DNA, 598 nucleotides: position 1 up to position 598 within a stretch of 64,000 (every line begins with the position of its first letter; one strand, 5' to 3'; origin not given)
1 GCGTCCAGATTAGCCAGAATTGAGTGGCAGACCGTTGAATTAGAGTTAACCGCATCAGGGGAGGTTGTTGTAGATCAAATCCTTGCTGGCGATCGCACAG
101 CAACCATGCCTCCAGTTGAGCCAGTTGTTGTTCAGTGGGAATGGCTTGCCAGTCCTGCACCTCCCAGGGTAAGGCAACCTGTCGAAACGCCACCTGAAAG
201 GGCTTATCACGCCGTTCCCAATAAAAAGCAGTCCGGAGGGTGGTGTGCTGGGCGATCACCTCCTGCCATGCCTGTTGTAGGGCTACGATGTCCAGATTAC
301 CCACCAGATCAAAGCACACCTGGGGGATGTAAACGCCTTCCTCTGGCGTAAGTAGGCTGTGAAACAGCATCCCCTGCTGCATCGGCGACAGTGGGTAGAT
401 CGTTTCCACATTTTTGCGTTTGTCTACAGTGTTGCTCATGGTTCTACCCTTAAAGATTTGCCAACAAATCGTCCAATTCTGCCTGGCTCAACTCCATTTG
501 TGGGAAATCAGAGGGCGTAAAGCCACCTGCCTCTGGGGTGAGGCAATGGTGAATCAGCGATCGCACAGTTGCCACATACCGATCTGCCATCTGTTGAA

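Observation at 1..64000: Large lipopeptide-type hybrid PKS/NRPS line that I could not match to any pathway I know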

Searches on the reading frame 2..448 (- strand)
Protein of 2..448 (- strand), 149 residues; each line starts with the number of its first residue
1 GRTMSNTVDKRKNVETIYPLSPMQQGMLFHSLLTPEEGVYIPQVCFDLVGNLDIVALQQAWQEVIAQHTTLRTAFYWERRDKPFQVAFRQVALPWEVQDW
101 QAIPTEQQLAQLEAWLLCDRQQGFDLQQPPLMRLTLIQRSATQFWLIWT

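Call 6: search_protein_families(library=pfam, proteins=[window:2-448:-], max_evalue=0.001)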
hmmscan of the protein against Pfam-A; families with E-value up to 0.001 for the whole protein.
window:2-448:- (149 aa): 1 family
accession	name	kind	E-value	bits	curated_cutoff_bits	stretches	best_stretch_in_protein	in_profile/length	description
PF00668.25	Condensation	-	1.4e-29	103.5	30.6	1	15-149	2-136/456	Condensation domain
